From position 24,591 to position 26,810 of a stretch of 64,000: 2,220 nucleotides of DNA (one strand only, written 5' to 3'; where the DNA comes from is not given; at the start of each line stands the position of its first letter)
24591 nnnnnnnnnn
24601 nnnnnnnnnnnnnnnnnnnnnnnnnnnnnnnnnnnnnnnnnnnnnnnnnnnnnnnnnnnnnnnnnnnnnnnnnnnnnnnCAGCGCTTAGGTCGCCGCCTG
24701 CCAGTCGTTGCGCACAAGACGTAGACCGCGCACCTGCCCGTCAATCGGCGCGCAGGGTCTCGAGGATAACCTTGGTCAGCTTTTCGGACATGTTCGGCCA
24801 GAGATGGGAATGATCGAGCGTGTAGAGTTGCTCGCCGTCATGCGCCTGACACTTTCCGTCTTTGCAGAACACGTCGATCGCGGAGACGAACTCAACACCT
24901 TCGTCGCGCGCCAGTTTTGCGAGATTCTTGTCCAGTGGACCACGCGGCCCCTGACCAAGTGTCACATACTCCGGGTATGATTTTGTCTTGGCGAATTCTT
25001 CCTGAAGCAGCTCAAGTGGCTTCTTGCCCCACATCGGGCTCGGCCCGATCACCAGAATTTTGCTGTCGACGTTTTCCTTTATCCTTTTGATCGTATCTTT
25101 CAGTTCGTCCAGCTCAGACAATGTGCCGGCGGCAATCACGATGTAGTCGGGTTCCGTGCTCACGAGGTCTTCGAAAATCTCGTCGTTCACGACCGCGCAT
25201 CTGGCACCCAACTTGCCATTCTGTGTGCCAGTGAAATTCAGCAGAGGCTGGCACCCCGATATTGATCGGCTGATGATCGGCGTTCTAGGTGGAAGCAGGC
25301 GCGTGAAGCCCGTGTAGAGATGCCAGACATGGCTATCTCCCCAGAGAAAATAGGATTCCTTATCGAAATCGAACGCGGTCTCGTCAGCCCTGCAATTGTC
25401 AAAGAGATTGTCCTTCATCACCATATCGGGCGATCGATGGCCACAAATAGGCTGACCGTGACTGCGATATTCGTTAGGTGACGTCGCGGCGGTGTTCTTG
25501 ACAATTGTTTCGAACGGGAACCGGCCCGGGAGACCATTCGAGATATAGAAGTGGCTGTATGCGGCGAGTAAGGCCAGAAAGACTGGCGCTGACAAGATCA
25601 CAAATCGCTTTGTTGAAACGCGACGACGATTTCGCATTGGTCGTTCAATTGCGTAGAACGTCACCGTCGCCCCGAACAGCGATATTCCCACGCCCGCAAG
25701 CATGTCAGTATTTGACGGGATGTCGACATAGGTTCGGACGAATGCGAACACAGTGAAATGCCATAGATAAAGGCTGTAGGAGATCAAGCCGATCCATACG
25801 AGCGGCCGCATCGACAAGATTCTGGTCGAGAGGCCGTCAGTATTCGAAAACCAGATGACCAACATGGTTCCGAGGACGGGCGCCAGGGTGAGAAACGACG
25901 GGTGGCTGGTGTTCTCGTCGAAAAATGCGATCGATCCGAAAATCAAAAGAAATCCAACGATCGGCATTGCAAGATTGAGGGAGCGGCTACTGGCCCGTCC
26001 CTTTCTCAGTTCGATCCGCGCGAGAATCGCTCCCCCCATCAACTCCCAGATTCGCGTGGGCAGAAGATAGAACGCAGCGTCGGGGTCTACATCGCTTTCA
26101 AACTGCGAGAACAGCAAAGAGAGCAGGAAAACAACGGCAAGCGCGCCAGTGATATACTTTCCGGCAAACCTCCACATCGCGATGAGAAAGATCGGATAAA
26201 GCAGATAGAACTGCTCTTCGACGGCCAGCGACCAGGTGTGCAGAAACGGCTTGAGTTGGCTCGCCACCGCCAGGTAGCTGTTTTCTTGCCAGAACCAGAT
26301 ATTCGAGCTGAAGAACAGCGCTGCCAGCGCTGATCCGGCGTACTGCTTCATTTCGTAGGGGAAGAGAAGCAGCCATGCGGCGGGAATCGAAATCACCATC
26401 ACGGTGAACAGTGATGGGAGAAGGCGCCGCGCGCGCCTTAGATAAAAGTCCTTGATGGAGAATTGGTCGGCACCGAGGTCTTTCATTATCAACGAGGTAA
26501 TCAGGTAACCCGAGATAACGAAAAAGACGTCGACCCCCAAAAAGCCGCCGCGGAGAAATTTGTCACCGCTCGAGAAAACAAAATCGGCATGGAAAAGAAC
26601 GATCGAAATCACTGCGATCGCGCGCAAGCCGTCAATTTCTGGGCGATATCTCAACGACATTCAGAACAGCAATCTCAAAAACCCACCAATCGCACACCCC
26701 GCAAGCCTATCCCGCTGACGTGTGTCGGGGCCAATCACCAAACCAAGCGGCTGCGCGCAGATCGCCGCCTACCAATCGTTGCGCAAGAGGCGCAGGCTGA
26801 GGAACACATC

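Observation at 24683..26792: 2.07-kb low-GC insertion carrying an OafA-like acyltransferase, bracketed by ~45-bp imperfect direct repeats copied from the gloB 3' end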

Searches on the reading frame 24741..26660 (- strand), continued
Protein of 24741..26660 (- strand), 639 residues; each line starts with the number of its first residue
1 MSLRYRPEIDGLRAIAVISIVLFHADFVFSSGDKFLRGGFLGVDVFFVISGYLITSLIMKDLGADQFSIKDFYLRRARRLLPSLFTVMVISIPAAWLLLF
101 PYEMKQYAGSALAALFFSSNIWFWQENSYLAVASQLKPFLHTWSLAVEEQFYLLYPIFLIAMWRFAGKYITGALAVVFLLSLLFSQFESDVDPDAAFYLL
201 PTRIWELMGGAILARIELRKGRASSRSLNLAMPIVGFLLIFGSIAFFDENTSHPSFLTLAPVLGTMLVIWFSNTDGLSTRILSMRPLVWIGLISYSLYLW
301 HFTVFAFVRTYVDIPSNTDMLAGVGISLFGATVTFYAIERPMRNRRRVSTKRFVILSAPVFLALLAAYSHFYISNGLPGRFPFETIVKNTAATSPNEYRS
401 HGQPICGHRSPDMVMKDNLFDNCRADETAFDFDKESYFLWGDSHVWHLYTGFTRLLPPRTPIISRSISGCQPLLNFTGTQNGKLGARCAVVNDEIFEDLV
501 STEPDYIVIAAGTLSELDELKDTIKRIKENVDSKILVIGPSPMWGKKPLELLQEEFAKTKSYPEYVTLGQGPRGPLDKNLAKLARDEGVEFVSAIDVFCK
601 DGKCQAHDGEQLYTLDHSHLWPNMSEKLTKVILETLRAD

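Call 40: find_encoding_contigs(protein=P0003, flank=5000, max_places=2)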
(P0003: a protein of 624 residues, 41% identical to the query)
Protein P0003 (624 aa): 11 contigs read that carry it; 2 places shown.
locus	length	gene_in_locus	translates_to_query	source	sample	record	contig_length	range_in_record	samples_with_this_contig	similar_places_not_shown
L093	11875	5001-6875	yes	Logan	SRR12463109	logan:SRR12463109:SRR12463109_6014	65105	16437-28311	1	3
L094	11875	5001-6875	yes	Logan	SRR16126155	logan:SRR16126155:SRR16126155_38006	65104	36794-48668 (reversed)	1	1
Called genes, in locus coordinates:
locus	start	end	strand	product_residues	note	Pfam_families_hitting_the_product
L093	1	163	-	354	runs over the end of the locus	PF00278:Orn_DAP_Arg_deC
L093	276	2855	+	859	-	PF02861:Clp_N, PF23569:NBD_SMAX1 (weak), PF00004:AAA, PF17871:AAA_lid_9, PF00004:AAA, PF07724:AAA_2, PF07728:AAA_5, PF10431:ClpB_D2-small, +11 more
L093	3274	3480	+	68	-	PF00313:CSD, PF08206:OB_RNB (weak)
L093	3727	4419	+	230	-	-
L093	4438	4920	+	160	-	PF00254:FKBP_C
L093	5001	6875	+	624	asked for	PF01757:Acyl_transf_3, PF19040:SGNH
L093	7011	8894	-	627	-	PF04348:LppC, PF13458:Peripla_BP_6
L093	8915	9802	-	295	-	PF03547:Mem_trans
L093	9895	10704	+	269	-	PF01678:DAP_epimerase, PF02567:PhzC-PhzF (weak), PF01678:DAP_epimerase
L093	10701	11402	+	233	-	PF04340:DUF484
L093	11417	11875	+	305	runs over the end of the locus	PF02899:Phage_int_SAM_1, PF00589:Phage_integrase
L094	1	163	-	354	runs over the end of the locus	PF00278:Orn_DAP_Arg_deC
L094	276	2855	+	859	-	PF02861:Clp_N, PF23569:NBD_SMAX1 (weak), PF00004:AAA, PF17871:AAA_lid_9, PF00004:AAA, PF07724:AAA_2, PF07728:AAA_5, PF10431:ClpB_D2-small, +11 more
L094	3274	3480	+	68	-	PF00313:CSD, PF08206:OB_RNB (weak)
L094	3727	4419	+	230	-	-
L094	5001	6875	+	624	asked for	PF01757:Acyl_transf_3, PF19040:SGNH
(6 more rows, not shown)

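Call 45: search_solved_structures(query=window:24741-26660:-, max_evalue=0.01, show_alignments=2)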
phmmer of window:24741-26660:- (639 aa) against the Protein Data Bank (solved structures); distinct sequences matched with E-value up to 0.01: 1.
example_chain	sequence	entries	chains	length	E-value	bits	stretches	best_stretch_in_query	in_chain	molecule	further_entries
6se1_A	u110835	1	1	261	3.2e-09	39.1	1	433-621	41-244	Putative lipopolysaccharide modification acyltransferase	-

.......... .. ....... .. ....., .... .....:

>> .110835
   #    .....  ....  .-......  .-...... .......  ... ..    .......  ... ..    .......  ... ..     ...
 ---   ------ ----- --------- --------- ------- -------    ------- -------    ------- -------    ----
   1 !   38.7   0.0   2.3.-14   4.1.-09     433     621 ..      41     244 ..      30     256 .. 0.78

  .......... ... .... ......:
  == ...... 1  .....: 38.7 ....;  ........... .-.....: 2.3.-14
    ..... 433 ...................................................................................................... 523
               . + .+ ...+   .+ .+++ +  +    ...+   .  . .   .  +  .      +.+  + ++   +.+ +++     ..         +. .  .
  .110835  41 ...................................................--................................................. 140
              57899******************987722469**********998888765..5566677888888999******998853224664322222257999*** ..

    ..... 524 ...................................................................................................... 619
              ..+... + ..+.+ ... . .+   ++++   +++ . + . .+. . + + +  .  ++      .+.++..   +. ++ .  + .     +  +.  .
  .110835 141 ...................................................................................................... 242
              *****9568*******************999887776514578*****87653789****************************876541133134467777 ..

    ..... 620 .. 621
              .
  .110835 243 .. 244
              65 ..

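Call 46: search_dna_similar(query=window:24741-26660:-, collection=phages, mode=protein, max_rows=12)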
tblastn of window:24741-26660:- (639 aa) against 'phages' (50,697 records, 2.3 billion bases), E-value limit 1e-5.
Records with a match: 74; places in all: 75; records where one place covers at least 80% of the query: 27.
Best place of each record, by identity: <60% 74.
By first word of the organism name: Pseudomonas 17; Salmonella 16; Listeria 8; Bacteriophage 6; Escherichia 4; Staphylococcus 4; Gordonia 4; Arthrobacter 4; Lederbergvirus 2; Synechococcus 2; and 4 more.
By host as written in the record: - 12; Pseudomonas aeruginosa 10; Listeria monocytogenes 8; Staphylococcus aureus 4; Gordonia terrae 3612 4; Arthrobacter globiformis NRRL B-2979 SEA 4; Salmonella enterica subsp. enterica serovar Heidelberg 3; Pseudomonas aeruginosa PA14 3; and 20 more.
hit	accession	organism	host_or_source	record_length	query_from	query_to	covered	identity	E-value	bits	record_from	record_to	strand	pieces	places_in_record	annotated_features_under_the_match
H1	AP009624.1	Pseudomonas phage PAJU2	Pseudomonas aeruginosa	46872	3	620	97%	32.8%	2e-76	272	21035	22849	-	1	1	putative acetyl transferase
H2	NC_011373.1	Pseudomonas phage PAJU2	Pseudomonas aeruginosa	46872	3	620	97%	32.8%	2e-76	272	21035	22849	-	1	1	O-antigen acetylase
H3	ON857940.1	Pseudomonas phage vB_PeaS_FBPa47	Pseudomonas sp.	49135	3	620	97%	32.8%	7e-76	270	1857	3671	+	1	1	O-antigen acetylase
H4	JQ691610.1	Salmonella phage SPN9TCW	Salmonella typhimurium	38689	3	634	99%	32.0%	1e-79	281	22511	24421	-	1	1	putative lipopolysaccharide modification acyltransferase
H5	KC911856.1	Salmonella phage SPC32H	Salmonella enterica serovar Typhimurium ...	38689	3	634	99%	32.0%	1e-79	281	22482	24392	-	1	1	oac: O-antigen acetylase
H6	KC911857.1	Salmonella phage SPC32N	Salmonella enterica serovar Typhimurium ...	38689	3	634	99%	32.0%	1e-79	281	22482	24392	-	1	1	oac: O-antigen acetylase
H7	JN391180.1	Salmonella phage SPN1S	pathenogenic Salmonella bacterium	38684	3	634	97%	32.8%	2e-68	285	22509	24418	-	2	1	putative lipopolysaccharide modification acyltransferase 1 | putative lipopolysaccharide modification acyltransferase 2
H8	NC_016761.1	Salmonella phage SPN1S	pathenogenic Salmonella bacterium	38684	3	634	97%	32.8%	2e-68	285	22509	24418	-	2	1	O-antigen acetylase (x2)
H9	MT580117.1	Salmonella phage 66FD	Salmonella enterica subsp. enterica ...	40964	3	634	99%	31.7%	3e-83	292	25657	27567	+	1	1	O-polysaccharide acetyltransferase protein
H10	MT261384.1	Salmonella virus PAT1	Salmonella enterica subsp. enterica ...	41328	3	634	99%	31.7%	3e-83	292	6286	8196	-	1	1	putative lipopolysaccharide modification acyltransferase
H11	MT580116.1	Salmonella phage 65FD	Salmonella enterica subsp. enterica ...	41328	3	634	99%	31.7%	3e-83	292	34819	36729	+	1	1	O-polysaccharide acetyltransferase protein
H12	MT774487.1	Salmonella phage MG40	Salmonella enterica subsp. enterica ...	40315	3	634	99%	31.7%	2e-81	287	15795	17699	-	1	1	acetyltransferase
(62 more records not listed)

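Call 47: search_dna_similar(query=window:24741-26660:-, collection=plasmids, mode=protein, max_rows=12)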
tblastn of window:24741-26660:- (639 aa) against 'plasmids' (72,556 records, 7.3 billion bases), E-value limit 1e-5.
Records with a match: 524; places in all: 707; records where one place covers at least 80% of the query: 156.
Best place of each record, by identity: <60% 524.
By first word of the organism name: Sinorhizobium 98; Bacillus 62; Rhizobium 52; Enterobacter 27; Escherichia 26; Serratia 19; Pseudomonas 16; Acetobacter 14; Burkholderia 12; Mesorhizobium 8; and 90 more.
By predicted mobility (MOB-suite, as given by PLSDB): non-mobilizable 261; mobilizable 157; conjugative 106.
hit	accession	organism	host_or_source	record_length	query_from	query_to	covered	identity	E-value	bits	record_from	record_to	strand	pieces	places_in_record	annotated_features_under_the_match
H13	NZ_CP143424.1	Roseobacter litoralis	Fucus vesiculosus var. spiralis,cell ...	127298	2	620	97%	35.3%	3e-79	281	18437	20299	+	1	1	acyltransferase family protein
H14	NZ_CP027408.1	Roseobacter denitrificans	Environment,seaweed, Enteromorpha linza ...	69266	2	620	97%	34.9%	2e-79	282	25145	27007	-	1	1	acyltransferase family protein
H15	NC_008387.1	Roseobacter denitrificans OCh 114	-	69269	2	620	97%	34.9%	2e-79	282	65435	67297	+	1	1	acyltransferase family protein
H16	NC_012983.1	Hirschia baltica ATCC 49814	-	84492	3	632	99%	33.4%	3e-82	290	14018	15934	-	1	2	acyltransferase family protein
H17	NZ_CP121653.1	Rhizobium sp. CB3171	Calliandra calothyrsus,cell culture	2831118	3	613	96%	33.9%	5e-72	260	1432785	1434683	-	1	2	record has no annotation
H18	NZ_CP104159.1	Rhizobium sp. CB3060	Leucaena leucocephala,cell culture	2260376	3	613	96%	33.9%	1e-71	259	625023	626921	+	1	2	record has no annotation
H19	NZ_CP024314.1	Rhizobium sp. NXC24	Phaseolus vulgaris,cell culture,plant ...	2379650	3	613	96%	33.9%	1e-71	259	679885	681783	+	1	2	record has no annotation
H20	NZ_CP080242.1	Polymorphobacter sp. PAMC 29334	Megaspora,lichen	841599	1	639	100%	32.3%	3e-60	226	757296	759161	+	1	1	acyltransferase family protein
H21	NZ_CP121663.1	Rhizobium sp. CB3090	Gliricidia sp.,cell culture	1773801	3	613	96%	33.5%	5e-63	234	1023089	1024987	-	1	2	record has no annotation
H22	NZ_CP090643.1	Burkholderia contaminans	sheep,milk,milk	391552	5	636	99%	32.4%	3e-70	255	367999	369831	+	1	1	acyltransferase family protein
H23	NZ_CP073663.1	Burkholderia contaminans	Homo sapiens,blood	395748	5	636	99%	32.4%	3e-70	255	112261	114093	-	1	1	acyltransferase family protein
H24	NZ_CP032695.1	Rhizobium jaguaris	Calliandra grandiflora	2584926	4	613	95%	33.5%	9e-62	230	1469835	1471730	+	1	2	none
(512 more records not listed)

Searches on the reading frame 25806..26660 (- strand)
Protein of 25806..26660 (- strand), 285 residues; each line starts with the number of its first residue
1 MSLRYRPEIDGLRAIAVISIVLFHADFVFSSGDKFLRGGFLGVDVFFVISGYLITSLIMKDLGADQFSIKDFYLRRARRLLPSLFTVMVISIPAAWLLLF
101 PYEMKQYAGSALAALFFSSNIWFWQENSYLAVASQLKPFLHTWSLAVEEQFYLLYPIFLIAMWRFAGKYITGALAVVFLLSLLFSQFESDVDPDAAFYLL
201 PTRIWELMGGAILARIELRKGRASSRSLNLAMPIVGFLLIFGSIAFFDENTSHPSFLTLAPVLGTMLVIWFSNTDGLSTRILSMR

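Call 38: find_homologous_proteins(query=window:25806-26660:-, max_evalue=1e-20)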
Query window:25806-26660:- (285 aa): 6575 proteins with E <= 1e-20 among 8000 candidates; the best 120 are listed.
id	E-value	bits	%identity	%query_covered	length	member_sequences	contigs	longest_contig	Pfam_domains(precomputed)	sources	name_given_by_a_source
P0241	2.1e-99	351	55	100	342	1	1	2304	PF01757.29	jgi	-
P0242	7.5e-99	349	58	100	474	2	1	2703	PF01757.29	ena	-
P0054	8.9e-99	349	56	100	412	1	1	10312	PF01757.29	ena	-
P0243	1.0e-98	349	57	100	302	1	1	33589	PF01757.29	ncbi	ncbi:MAG: acyltransferase, partial [Halioglobus sp.]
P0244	7.0e-98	346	56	100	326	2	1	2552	PF01757.29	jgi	-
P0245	3.7e-94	334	56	100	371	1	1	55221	PF01757.29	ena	-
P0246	3.5e-91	324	53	99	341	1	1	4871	PF01757.29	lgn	-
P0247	3.7e-87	311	52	100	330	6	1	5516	PF01757.29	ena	-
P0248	7.9e-87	310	51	100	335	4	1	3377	PF01757.29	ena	-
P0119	9.2e-86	306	54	100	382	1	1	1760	PF01757.29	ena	-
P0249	3.0e-85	304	53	99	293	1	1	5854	PF01757.29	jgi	-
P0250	1.6e-84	302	51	99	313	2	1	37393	PF01757.29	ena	-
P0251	4.2e-84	301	50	99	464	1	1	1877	PF01757.29,PF19040.7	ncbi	ncbi:MAG: acyltransferase family protein, partial [Hyphomicrobiales bacterium]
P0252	3.1e-83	298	57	85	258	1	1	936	PF01757.29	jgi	-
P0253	8.6e-83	296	51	100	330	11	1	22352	PF01757.29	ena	-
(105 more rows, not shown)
